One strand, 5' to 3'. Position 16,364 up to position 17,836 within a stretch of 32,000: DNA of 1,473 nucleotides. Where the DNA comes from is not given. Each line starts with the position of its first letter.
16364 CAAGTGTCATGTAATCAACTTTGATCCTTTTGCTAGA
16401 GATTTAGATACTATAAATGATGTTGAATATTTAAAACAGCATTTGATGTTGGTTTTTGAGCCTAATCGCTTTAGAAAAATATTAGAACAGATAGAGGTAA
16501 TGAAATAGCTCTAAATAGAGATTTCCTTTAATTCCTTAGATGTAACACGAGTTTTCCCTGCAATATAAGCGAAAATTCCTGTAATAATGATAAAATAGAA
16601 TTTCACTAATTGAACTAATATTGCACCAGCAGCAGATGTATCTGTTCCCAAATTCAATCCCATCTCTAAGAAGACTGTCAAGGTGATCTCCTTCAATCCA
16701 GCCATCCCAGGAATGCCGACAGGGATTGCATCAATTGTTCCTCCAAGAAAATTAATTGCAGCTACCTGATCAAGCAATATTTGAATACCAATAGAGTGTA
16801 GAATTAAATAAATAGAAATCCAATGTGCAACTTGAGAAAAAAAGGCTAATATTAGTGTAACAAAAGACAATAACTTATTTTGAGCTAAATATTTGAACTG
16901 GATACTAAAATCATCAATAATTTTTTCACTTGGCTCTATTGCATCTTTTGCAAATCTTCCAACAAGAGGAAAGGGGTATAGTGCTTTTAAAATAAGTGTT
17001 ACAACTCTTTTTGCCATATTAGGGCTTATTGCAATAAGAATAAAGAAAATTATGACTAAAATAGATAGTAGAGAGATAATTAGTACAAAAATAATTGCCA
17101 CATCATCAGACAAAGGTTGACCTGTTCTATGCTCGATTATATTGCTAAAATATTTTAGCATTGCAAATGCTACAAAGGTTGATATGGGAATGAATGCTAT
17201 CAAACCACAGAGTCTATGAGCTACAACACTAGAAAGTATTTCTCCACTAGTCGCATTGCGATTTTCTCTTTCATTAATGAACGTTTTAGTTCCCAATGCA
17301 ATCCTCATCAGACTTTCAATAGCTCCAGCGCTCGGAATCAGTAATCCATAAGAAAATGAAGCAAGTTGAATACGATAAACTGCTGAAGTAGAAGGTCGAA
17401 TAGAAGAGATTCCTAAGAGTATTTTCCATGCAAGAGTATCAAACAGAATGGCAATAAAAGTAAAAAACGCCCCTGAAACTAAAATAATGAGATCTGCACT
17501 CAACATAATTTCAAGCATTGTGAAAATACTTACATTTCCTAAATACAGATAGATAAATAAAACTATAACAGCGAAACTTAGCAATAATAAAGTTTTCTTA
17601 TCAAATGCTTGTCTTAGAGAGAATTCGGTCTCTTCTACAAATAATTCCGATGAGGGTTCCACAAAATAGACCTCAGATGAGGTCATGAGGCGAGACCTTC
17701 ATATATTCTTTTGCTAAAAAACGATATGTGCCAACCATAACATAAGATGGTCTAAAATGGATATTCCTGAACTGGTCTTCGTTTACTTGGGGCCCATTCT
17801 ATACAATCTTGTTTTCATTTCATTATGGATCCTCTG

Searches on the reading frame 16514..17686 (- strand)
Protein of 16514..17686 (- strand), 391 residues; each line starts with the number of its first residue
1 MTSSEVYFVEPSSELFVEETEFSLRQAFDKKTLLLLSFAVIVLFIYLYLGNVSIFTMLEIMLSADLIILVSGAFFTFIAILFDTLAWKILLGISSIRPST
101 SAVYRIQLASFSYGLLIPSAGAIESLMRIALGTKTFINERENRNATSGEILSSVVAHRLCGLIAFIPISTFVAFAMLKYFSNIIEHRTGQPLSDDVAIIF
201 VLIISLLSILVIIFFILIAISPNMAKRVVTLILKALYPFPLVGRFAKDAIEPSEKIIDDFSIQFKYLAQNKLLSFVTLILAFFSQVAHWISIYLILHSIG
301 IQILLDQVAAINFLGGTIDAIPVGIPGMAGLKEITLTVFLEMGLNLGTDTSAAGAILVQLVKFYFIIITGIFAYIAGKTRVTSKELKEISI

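Call 42: search_protein_families(library=pfam, proteins=[window:16514-17686:-], max_evalue=0.0001)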
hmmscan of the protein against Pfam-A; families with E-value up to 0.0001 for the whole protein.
window:16514-17686:- (391 aa): 1 family
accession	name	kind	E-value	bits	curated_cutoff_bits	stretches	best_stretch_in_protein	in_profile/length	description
PF03706.18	LPG_synthase_TM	-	2.6e-21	76.8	33.4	1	35-370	2-302/302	Lysylphosphatidylglycerol synthase TM region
